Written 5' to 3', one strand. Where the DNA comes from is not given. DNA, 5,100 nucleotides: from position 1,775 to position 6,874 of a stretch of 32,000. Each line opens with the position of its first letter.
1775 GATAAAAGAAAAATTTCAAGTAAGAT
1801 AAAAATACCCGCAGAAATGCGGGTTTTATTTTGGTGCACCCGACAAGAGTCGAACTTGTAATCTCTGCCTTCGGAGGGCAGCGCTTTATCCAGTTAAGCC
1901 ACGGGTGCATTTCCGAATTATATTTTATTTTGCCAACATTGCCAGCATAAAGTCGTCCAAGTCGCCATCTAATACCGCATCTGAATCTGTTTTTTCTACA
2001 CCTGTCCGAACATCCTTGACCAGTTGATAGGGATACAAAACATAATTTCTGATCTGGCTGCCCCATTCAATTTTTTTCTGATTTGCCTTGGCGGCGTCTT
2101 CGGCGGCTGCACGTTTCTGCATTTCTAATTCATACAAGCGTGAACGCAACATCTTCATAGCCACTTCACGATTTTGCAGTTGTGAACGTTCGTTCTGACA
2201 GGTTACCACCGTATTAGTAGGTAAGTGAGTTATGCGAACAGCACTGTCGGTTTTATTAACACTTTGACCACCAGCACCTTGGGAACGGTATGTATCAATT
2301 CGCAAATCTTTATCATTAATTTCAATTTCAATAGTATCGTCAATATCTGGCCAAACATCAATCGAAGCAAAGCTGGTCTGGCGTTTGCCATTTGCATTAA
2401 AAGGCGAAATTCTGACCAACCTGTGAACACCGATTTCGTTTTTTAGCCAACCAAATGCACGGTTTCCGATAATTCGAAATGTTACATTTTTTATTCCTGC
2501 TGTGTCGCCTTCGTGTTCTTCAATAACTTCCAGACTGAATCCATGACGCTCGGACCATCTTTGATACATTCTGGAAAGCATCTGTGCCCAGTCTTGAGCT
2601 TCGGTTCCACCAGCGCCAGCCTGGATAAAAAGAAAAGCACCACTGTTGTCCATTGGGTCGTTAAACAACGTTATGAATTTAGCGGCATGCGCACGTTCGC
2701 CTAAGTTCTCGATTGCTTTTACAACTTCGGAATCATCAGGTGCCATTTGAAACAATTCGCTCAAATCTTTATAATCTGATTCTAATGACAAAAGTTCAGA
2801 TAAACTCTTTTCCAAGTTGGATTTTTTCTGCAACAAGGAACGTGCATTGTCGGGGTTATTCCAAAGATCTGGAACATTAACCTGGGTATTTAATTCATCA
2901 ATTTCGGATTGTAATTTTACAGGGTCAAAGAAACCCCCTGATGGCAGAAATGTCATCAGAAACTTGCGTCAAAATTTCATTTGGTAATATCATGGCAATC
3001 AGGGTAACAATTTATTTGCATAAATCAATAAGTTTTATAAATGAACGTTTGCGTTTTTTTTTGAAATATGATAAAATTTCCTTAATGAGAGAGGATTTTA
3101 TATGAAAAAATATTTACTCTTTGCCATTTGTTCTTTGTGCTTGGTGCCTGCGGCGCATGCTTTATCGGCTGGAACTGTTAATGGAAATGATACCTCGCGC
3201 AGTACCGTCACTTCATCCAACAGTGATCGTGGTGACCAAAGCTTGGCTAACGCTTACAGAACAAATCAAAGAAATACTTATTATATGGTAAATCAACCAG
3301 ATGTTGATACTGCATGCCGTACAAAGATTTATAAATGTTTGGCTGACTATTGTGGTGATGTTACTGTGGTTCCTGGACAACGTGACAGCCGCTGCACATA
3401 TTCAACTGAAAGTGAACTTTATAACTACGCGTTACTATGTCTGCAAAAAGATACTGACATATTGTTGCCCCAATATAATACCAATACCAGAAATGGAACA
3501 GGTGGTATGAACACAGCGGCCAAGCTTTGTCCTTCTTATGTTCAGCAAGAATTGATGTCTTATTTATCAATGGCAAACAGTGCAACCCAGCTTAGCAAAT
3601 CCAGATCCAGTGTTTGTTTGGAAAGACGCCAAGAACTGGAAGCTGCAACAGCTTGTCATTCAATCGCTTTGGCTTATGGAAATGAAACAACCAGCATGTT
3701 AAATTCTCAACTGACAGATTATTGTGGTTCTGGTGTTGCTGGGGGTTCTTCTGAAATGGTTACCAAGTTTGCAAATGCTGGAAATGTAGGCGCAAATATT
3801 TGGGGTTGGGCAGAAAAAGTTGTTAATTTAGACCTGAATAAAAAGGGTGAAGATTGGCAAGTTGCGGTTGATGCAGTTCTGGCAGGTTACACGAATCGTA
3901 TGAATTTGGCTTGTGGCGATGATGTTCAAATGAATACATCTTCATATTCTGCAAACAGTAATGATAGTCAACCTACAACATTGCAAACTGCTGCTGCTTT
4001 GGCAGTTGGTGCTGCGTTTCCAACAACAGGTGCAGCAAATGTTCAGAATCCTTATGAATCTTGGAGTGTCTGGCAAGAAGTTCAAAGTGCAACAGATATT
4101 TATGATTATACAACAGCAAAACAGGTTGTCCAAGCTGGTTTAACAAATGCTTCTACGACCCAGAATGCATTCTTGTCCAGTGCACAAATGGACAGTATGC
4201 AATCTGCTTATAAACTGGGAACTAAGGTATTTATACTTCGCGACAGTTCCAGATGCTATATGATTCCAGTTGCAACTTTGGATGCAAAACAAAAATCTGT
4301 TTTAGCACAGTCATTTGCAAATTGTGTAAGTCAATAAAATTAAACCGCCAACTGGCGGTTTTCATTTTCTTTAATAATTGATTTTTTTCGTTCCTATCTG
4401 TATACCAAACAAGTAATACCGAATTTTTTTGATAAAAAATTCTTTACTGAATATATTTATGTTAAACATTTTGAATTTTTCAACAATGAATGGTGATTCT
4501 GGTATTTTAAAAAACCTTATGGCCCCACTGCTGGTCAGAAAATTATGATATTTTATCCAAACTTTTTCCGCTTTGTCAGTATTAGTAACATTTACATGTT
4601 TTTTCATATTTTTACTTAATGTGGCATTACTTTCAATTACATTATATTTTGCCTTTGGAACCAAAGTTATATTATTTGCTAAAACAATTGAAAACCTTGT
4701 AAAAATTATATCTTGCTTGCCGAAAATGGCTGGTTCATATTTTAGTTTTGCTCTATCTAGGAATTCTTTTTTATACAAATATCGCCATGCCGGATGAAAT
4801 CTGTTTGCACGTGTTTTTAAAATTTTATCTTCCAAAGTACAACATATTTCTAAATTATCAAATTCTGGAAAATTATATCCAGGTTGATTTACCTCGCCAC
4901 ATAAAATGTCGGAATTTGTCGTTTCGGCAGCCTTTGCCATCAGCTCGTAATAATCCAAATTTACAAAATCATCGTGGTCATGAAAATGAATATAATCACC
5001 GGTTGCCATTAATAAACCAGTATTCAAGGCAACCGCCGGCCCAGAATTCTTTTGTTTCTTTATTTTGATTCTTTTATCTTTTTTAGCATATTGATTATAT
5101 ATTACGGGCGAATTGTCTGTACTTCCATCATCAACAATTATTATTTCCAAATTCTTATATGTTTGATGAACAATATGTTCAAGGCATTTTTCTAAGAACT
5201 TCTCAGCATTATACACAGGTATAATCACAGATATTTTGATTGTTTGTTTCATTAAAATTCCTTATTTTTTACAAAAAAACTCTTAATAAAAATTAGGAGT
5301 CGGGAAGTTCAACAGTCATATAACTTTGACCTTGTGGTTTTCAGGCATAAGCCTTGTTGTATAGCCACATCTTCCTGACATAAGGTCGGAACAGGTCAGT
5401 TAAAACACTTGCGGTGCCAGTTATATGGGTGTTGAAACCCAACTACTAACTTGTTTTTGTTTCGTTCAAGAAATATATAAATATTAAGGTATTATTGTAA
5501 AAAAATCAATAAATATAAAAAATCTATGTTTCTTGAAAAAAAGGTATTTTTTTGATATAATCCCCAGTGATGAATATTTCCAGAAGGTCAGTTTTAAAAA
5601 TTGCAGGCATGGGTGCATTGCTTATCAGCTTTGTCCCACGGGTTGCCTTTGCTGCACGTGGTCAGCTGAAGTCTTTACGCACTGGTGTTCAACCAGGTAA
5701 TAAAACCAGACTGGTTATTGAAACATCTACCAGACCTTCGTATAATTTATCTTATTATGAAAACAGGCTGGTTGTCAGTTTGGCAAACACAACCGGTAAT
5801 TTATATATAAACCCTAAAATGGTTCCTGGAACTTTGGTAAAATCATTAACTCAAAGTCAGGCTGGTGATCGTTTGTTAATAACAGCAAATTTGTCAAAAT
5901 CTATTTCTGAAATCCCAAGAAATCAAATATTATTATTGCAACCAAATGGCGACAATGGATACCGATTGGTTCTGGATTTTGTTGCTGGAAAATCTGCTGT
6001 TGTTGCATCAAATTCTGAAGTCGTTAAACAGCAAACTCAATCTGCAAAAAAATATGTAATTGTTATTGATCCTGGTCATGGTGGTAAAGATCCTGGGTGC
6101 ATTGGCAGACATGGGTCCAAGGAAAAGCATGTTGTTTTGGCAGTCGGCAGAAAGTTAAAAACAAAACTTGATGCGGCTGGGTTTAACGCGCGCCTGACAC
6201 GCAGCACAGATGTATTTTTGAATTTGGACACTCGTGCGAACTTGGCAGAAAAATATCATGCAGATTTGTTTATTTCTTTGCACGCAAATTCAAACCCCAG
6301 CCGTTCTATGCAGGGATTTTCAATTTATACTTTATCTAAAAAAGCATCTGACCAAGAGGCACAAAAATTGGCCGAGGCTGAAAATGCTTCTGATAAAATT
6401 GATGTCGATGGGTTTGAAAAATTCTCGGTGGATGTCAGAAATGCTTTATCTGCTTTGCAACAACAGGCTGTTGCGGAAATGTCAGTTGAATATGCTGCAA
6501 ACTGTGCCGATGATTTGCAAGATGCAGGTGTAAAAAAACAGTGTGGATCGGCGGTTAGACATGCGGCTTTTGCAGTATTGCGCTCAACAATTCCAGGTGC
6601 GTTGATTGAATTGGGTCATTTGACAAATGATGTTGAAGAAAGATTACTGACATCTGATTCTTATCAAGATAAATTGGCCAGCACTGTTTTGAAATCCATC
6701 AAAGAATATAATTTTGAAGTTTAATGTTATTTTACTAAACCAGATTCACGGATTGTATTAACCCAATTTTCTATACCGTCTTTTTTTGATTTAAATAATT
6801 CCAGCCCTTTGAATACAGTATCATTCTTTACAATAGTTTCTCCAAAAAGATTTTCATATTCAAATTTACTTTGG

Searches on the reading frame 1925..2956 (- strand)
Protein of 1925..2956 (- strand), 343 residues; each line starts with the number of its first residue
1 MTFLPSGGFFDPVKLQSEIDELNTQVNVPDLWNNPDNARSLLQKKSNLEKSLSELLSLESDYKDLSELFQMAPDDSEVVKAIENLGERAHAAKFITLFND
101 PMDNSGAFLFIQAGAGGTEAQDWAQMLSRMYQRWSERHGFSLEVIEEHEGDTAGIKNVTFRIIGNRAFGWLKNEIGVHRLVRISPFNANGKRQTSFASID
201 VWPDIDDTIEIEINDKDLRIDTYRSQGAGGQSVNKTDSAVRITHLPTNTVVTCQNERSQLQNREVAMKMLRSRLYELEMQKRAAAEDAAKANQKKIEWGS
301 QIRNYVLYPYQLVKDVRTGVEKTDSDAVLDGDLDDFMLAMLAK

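Call 23: search_protein_families(library=pfam, proteins=[window:1925-2956:-], max_evalue=0.001)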
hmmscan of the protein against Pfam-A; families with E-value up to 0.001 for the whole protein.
window:1925-2956:- (343 aa): 2 families
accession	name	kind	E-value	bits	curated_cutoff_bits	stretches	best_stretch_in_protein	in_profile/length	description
PF03462.23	PCRF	-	8e-52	176.3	24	1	16-199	2-194/194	PCRF domain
PF00472.26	RF-1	-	1.8e-43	147.6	35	1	208-317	2-116/116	RF-1 domain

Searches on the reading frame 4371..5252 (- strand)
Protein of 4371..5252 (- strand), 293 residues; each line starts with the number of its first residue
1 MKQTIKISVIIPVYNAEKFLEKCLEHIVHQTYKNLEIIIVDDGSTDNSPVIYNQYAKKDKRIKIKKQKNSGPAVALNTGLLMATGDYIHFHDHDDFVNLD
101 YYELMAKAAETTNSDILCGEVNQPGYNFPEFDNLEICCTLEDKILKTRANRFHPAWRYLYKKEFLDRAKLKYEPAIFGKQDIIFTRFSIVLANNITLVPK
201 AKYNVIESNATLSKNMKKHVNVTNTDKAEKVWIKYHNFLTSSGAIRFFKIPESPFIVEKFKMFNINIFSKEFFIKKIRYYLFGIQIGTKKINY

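Call 23: search_protein_families(library=pfam, proteins=[window:4371-5252:-], max_evalue=0.001)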
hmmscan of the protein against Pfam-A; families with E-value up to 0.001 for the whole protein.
window:4371-5252:- (293 aa): 4 families
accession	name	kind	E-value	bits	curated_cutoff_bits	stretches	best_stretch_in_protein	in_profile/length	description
PF00535.33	Glycos_transf_2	-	2.1e-38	132.4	23.3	1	8-133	1-127/168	Glycosyl transferase family 2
PF10111.15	Glyco_tranf_2_2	-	1.8e-13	51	27.3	1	8-111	1-108/276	Glycosyltransferase like family 2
PF13641.12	Glyco_tranf_2_3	-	8e-08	33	27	1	7-101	3-103/230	Glycosyltransferase like family 2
PF13704.12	Glyco_tranf_2_4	-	0.00053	20.9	27.5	1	15-100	2-87/98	Glycosyl transferase family 2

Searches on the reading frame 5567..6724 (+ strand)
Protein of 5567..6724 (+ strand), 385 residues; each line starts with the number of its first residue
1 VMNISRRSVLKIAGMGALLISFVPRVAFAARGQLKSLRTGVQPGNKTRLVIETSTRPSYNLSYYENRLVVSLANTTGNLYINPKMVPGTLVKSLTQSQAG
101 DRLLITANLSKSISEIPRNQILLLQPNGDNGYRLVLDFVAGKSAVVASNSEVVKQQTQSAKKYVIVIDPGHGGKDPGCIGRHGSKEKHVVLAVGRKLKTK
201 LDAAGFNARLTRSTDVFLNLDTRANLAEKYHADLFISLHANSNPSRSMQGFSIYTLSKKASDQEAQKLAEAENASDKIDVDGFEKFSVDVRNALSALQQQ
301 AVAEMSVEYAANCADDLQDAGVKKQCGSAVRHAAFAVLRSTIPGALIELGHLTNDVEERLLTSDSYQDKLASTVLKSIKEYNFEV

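Call 23: search_protein_families(library=pfam, proteins=[window:5567-6724:+], max_evalue=0.001)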
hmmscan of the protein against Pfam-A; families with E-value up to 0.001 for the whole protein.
window:5567-6724:+ (385 aa): 1 family
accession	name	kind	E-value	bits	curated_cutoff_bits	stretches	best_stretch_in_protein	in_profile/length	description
PF01520.23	Amidase_3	-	2.2e-45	155.3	27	1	165-379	1-173/174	N-acetylmuramoyl-L-alanine amidase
